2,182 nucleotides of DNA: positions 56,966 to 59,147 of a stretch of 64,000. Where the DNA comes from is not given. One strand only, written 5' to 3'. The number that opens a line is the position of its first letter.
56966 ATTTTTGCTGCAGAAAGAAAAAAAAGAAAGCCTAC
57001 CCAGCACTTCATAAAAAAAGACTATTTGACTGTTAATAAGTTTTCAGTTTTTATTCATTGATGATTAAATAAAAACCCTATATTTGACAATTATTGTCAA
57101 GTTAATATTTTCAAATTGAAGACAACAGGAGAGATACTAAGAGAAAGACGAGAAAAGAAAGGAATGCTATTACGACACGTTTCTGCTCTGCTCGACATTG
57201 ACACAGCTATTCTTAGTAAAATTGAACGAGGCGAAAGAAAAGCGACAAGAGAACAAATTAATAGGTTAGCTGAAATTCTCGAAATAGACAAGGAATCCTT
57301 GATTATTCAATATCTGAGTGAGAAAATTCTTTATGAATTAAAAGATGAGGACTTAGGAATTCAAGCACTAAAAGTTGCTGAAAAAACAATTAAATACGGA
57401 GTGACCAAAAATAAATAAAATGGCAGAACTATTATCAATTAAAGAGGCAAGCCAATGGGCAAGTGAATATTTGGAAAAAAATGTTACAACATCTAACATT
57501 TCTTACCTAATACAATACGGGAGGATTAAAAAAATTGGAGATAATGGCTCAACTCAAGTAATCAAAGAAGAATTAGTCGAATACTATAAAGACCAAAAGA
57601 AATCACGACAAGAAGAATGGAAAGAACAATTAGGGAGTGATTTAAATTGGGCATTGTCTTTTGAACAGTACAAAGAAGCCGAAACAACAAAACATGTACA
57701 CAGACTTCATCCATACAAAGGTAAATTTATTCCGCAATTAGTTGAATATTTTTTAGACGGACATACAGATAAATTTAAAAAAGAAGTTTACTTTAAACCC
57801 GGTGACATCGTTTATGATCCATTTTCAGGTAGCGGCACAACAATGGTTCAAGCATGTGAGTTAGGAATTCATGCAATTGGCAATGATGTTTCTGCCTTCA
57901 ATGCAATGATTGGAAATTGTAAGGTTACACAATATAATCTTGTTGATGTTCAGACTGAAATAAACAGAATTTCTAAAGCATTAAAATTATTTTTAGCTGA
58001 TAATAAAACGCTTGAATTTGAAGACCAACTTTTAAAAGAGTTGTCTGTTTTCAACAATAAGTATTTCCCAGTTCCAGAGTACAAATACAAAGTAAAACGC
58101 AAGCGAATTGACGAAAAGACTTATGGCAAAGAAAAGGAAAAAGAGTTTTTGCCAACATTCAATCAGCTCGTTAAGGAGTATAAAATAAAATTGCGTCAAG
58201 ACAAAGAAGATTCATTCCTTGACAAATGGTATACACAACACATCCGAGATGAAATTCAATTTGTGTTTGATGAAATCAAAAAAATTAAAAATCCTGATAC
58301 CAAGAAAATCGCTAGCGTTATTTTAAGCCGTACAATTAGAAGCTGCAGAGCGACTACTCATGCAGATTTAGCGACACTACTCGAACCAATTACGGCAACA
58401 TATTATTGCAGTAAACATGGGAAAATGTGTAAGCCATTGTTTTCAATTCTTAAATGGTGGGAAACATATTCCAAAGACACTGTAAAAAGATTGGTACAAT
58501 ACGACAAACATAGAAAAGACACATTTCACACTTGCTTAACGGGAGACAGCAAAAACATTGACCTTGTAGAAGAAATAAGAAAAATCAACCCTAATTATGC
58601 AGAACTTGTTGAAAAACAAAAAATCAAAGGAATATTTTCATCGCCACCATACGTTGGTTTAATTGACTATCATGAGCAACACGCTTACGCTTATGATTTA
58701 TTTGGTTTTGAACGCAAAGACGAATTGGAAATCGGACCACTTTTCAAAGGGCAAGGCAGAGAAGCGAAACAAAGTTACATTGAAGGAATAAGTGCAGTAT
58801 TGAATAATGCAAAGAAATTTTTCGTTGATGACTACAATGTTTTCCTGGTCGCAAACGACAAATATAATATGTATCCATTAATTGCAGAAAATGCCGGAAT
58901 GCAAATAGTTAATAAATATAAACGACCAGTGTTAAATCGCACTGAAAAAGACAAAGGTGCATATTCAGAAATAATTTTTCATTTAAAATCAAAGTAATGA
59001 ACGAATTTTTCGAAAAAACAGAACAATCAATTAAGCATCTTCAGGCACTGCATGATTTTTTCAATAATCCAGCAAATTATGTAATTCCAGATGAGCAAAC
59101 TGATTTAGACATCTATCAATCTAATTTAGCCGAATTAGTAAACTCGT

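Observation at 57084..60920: Translationally coupled HTH / methyltransferase / unknown / endonuclease operon: an R-M-like module with an unexplained extra gene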

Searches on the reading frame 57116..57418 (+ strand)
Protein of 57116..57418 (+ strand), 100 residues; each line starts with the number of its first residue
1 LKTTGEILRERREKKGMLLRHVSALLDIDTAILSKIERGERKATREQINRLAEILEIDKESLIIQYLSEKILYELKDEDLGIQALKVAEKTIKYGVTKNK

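Call 3: search_protein_families(library=pfam, proteins=[window:57116-57418:+], max_evalue=0.1)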
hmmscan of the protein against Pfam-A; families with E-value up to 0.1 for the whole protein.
window:57116-57418:+ (100 aa): 5 families
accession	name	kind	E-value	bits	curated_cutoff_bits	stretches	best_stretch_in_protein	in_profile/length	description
PF13560.12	HTH_31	-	1.4e-07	32.1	27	1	5-60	3-59/64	Helix-turn-helix domain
PF01381.28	HTH_3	-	1.9e-07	31.4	23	1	8-58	1-51/55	Helix-turn-helix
PF12844.13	HTH_19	-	1.4e-06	28.6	30.2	1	5-64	1-60/64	Helix-turn-helix domain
PF13413.12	HTH_25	-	1.3e-05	25.3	24.6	1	7-61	1-61/62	Helix-turn-helix domain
PF13443.12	HTH_26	-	0.023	15.4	22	1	8-58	2-53/63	Cro/C1-type HTH DNA-binding domain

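Call 4: search_protein_families(library=ncbifam, proteins=[window:57116-57418:+], max_evalue=0.1)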
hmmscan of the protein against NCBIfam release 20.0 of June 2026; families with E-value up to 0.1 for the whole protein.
window:57116-57418:+ (100 aa): 14 families
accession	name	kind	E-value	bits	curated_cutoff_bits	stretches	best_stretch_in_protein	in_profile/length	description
NF041677.1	trans_regClgR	equivalog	3.1e-07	30.5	170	1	4-71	9-75/113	transcriptional regulator ClgR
NF041534.1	rodZ_Strepcoccus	equivalog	3.9e-05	23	375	1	2-77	4-86/275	cytoskeleton protein RodZ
NF041951.1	phage_RstR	subfamily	8.2e-05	22.8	80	1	5-91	4-90/108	RstR family transcriptional repressor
NF046032.1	TransRegSlrRBacil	equivalog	0.00028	21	250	1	5-79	3-75/149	HTH-type transcriptional regulator SlrR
TIGR03070.1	couple_hipB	subfamily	0.00053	19.9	71.65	1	5-56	4-55/58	type II toxin-antitoxin system Y4mF family antitoxin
NF007257.0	PRK09706.1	subfamily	0.0015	18.3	101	1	2-57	4-59/135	transcriptional repressor DicA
TIGR00270.2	TIGR00270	equivalog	0.0016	18.2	110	1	6-58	78-130/159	multiprotein bridging factor aMBF1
NF003162.0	PRK04140.1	equivalog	0.0019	17.3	263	1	4-58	127-181/317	transcriptional regulator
NF038139.1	Reg_Aceta_RamB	equivalog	0.0086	14.8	700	1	5-77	4-75/465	acetate metabolism transcriptional regulator RamB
NF006015.0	PRK08154.1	subfamily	0.011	14.9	204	1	3-65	30-92/314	anaerobic benzoate catabolism transcriptional regulator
TIGR02285.1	TIGR02285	subfamily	0.024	13.9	143.3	1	26-92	149-220/268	TIGR02285 family protein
TIGR03830.1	CxxCG_CxxCG_HTH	subfamily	0.028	14.2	61.8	1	4-60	66-121/127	type II TA system antitoxin MqsA family protein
TIGR02147.1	Fsuc_second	paralog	0.045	13.2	50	1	16-60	27-72/272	TIGR02147 family protein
NF058600.1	TransRegSco1979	equivalog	0.063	12.3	350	1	5-67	10-72/280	Sco1979 family transcriptional regulator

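Call 5: search_protein_families(library=padloc, proteins=[window:57116-57418:+], max_evalue=0.1)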
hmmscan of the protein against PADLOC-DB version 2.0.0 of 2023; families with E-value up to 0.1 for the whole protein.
window:57116-57418:+ (100 aa): 15 families
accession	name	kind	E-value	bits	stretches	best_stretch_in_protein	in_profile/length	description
PDLC02926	HTH_VI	-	2.8e-10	38.3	1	5-68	3-66/92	-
PDLC04142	capH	-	5.5e-07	28.6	1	2-63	5-66/103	capH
PDLC03947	RmrA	-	3.3e-05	20.9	1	4-58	12-66/383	-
PDLC03665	Control_protein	-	3.4e-05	22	1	9-63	14-69/77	control protein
PDLC03953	RmrA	-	4.1e-05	21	1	3-57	5-59/373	-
PDLC04775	PDC-M69A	-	6.4e-05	21.4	1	4-65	8-69/113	-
PDLC03954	RmrA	-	7.6e-05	19.8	1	4-63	11-70/380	-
PDLC03664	Control_protein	-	0.00028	19.3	1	5-62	15-72/74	control protein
PDLC03951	RmrA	-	0.00057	17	1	6-64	11-69/400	-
PDLC03949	RmrA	-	0.00086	16.3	1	10-60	9-59/363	-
PDLC03225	MTase_II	-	0.0019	15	1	2-96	266-361/615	Type II methyltransferase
PDLC03946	RmrA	-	0.0058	13.4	1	9-60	8-59/357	-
PDLC03943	RmrA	-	0.0074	13.4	1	5-65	4-64/370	-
PDLC03948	RmrA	-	0.012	12.6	1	5-61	10-66/397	-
PDLC02410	Aga_Cas4-like_Nuc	-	0.015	13.1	1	32-83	23-71/255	Class II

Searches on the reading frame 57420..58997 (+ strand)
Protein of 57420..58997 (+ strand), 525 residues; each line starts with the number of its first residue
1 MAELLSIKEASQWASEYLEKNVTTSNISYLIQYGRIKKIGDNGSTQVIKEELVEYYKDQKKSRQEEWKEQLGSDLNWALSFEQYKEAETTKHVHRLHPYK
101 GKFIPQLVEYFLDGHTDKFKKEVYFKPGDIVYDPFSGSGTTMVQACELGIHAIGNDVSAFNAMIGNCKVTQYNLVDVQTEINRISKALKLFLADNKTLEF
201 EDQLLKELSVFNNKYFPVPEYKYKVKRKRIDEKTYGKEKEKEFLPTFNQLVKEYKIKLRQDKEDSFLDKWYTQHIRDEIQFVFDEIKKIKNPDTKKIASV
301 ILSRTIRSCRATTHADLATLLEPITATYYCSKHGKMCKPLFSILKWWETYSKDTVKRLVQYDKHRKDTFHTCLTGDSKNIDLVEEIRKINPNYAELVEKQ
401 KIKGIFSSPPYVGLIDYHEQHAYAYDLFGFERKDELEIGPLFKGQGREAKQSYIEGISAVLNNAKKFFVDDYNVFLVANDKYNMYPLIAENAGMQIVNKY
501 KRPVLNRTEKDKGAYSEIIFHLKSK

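Call 3: search_protein_families(library=pfam, proteins=[window:57420-58997:+], max_evalue=0.1)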
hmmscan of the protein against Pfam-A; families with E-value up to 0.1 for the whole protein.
window:57420-58997:+ (525 aa): 2 families
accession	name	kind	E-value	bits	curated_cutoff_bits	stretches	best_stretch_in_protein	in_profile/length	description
PF01555.25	N6_N4_Mtase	-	1.7e-11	44.9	26.7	1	47-158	112-212/221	DNA methylase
PF01170.24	UPF0020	-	0.00045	20.4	22.3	1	126-155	27-56/197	RMKL-like, methyltransferase domain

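Call 4: search_protein_families(library=ncbifam, proteins=[window:57420-58997:+], max_evalue=0.1)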
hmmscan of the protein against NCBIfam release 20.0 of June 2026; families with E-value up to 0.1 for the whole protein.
window:57420-58997:+ (525 aa): 4 families
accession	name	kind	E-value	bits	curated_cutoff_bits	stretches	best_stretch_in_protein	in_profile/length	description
TIGR01177.1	TIGR01177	hypoth_equivalog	1.6e-06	27.7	316.55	1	126-179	181-234/330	TIGR01177 family methyltransferase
NF050803.1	DnaMtaseCcrMCaul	equivalog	0.00057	18.9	830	1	126-176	204-254/350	adenine-specific DNA-methyltransferase CcrM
NF010253.0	PRK13699.1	subfamily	0.0018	18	244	1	122-159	158-195/226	DNA methyltransferase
NF011528.0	PRK14968.1-2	equivalog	0.028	13.9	171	0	123-224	34-126/205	putative methyltransferase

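Call 5: search_protein_families(library=padloc, proteins=[window:57420-58997:+], max_evalue=0.1)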
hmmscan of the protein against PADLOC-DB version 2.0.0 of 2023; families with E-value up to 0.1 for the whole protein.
window:57420-58997:+ (525 aa): 41 families (the best 25 are shown)
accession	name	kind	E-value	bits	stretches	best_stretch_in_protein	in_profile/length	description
PDLC03249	MTase_II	-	4e-247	819.3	1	4-523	15-538/541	Type II methyltransferase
PDLC03322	MTase_II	-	6.8e-20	69.3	2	83-200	26-137/446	Type II methyltransferase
PDLC03380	MTase_II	-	4.6e-17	60.3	1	83-173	21-102/393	Type II methyltransferase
PDLC03377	MTase_II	-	2.1e-14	51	2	89-257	91-248/504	Type II methyltransferase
PDLC03364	MTase_II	-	1.8e-12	45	1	84-173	23-104/380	Type II methyltransferase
PDLC03224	MTase_II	-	2.6e-12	44.4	1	87-186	61-155/481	Type II methyltransferase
PDLC03353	MTase_II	-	6.7e-12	43.5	2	45-169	137-250/260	Type II methyltransferase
PDLC03369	MTase_II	-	8e-11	39.4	1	91-174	112-186/532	Type II methyltransferase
PDLC03325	MTase_II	-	1.8e-10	38.1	1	92-184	63-148/426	Type II methyltransferase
PDLC03362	MTase_II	-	5.7e-09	33.3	1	86-191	36-133/438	Type II methyltransferase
PDLC03239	MTase_II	-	6.1e-09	33.1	1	74-295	42-250/442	Type II methyltransferase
PDLC03371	MTase_II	-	1.8e-07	29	1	126-156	209-239/260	Type II methyltransferase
PDLC03351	MTase_II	-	1e-06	26.2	1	95-158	123-177/348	Type II methyltransferase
PDLC03339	MTase_II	-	2.7e-06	24.4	1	126-191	228-289/399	Type II methyltransferase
PDLC03350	MTase_II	-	3.4e-06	24.7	1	124-170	250-296/312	Type II methyltransferase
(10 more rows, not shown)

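Call 34: find_related_loci(query=window:57420-58994:+, collection=metagenome_contigs, flank=7000)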
Query window:57420-58994:+ (525 aa) in metagenome_contigs; peptide patterns used: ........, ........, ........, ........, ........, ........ (x = any residue, [..] = any of these).
600 stretches matched a pattern (row limit reached: there are more); 543 encode a relative of the query (tblastn E <= 1e-3); the best 80 are kept; 80 distinct loci.
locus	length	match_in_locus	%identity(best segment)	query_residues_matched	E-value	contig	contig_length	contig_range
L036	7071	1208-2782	92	1-525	0e+0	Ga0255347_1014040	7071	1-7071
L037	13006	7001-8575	91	1-525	0e+0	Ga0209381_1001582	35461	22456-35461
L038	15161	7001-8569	92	3-525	0e+0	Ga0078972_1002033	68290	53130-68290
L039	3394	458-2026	92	3-525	0e+0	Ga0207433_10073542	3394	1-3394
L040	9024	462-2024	91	3-523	0e+0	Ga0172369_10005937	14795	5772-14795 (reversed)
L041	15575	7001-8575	88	1-525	0e+0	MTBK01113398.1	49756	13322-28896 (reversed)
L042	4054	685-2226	91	1-514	0e+0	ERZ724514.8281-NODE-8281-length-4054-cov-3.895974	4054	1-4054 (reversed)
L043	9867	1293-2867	87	1-525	0e+0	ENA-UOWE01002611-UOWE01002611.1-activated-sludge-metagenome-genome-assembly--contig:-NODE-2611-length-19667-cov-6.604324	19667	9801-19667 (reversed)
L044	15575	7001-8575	87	1-525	0e+0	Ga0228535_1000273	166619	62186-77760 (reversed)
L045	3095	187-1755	87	3-525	0e+0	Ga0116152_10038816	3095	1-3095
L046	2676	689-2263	84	1-525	0e+0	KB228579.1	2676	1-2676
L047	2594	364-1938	83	1-525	0e+0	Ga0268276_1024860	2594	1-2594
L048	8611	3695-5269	82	1-525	0e+0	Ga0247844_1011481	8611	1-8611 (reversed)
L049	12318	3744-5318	79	1-525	0e+0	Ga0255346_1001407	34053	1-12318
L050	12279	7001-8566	81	1-522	0e+0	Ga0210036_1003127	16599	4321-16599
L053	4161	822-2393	79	1-524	0e+0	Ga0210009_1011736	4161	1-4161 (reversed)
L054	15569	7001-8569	77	3-525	0e+0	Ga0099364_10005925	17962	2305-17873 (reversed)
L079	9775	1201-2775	72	1-525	0e+0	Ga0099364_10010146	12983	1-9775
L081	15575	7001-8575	72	1-525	0e+0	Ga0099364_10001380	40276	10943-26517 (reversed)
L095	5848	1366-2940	70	1-525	0e+0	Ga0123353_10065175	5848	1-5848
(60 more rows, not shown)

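Call 49: search_protein_families(library=phrogs, proteins=[window:57420-58994:+], max_evalue=0.01)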
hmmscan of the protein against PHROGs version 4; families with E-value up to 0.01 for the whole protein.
window:57420-58994:+ (525 aa): 6 families
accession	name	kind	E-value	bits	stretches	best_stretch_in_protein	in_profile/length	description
phrog_18146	-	other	2.8e-20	73.7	1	83-216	33-154/452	DNA methyltransferase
phrog_12517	-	unknown function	3.3e-07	30.8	1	121-280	99-242/316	-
phrog_67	-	other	4.4e-06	27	1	126-154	300-328/743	DNA methyltransferase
phrog_498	-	other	8.1e-06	25.6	1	126-156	377-407/633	DNA methyltransferase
phrog_3008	-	other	2.2e-05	24.9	1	124-159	166-201/244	DNA methyltransferase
phrog_6952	-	other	0.00034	21.5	1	126-157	132-163/181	DNA methyltransferase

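Call 57: search_protein_families(library=pfam, proteins=[L038:8576-10288:+, L043:2871-4616:+, L053:2384-3199:+, L079:2779-4599:+, L081:8566-10116:+, L095:2956-4755:+], max_evalue=0.001)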
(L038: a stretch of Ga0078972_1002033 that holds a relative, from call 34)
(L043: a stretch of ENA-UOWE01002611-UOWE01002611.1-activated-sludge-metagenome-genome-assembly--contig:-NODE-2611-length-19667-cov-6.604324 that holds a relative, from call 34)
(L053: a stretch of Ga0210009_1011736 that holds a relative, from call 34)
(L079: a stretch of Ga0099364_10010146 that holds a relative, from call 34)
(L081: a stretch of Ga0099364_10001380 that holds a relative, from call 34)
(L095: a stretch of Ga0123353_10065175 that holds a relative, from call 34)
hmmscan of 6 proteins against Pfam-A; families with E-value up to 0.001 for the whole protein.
L038:8576-10288:+ (571 aa): 1 family
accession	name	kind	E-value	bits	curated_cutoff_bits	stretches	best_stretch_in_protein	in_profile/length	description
PF10592.14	AIPR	-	1.7e-50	172.9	25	1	262-540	1-301/308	AIPR protein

L043:2871-4616:+ (582 aa): 1 family
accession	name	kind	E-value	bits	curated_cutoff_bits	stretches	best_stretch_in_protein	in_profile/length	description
PF10592.14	AIPR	-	3.8e-37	129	25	1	257-511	1-286/308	AIPR protein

L053:2384-3199:+ (272 aa): 1 family
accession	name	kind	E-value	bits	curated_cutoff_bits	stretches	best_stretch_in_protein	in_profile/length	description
PF09520.16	RE_TdeIII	-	1.2e-33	117.2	27.2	1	13-254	5-242/242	Type II restriction endonuclease, TdeIII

L079:2779-4599:+ (607 aa): 5 families
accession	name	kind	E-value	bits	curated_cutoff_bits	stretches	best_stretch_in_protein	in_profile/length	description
PF13304.12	AAA_21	-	1.6e-18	68.2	27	1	24-333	1-302/304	AAA domain, putative AbiEii toxin, Type IV TA system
PF13175.12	AAA_15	-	7e-17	62.5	32.1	1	75-332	121-372/374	AAA ATPase domain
PF02463.25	SMC_N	-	8.6e-11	42.1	40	1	9-345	8-213/220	RecF/RecN/SMC N terminal domain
PF00005.33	ABC_tran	-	6.4e-07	30.5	25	0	24-63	13-51/137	ABC transporter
PF13555.12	AAA_29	-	0.00016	21.8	27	1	13-44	14-44/61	P-loop containing region of AAA domain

L081:8566-10116:+ (517 aa): 2 families
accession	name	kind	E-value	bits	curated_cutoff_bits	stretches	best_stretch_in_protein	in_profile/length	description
PF03235.19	GmrSD_N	-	1.6e-16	61.5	33.2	1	50-203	13-192/199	GmrSD restriction endonuclease, N-terminal domain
PF01844.29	HNH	-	7.8e-07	29.6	21.4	1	473-514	1-43/47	HNH endonuclease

L095:2956-4755:+ (600 aa): 1 family
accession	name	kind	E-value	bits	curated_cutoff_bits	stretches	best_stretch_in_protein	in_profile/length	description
PF10592.14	AIPR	-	5.1e-36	125.4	25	1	279-490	4-236/308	AIPR protein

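Call 79: search_protein_families(library=pfam, proteins=[L054:8657-9262:+, L054:9255-10751:+, L054:4093-6420:+], max_evalue=0.01)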
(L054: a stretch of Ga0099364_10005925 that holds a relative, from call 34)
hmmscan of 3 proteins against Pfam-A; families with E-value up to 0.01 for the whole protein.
L054:8657-9262:+ (202 aa): 1 family
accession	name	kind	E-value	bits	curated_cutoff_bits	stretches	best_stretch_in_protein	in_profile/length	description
PF13271.11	DUF4062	-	4.2e-15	56.2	24.7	1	10-94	1-82/82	Domain of unknown function (DUF4062)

L054:9255-10751:+ (499 aa): 3 families
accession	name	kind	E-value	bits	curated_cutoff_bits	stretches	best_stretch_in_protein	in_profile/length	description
PF13749.12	HATPase_c_4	-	1.4e-16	60.7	26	1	298-382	4-89/89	Putative ATP-dependent DNA helicase recG C-terminal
PF04326.19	SLFN_AlbA_2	-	3.7e-16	60.1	25.3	1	18-125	3-117/118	Schlafen, AlbA_2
PF13412.12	HTH_24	-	0.008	16.2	21.9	0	418-458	7-47/48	Winged helix-turn-helix DNA-binding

L054:4093-6420:+ (776 aa): 1 family
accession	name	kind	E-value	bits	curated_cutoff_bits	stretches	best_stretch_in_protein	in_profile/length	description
PF18934.5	DUF5682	-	9.1e-102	342.1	26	1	34-762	1-717/727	Family of unknown function (DUF5682)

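Call 94: search_solved_structures(query=window:57420-58994:+, max_evalue=0.01)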
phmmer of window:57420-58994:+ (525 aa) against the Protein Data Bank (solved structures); distinct sequences matched with E-value up to 0.01: 2.
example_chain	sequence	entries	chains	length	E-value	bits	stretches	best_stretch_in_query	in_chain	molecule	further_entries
8s9m_A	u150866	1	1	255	0.0058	18.8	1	126-159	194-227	DNA cytosine-N4 methyltransferase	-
8s9n_A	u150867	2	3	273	0.0061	18.7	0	126-159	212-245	DNA cytosine-N4 methyltransferase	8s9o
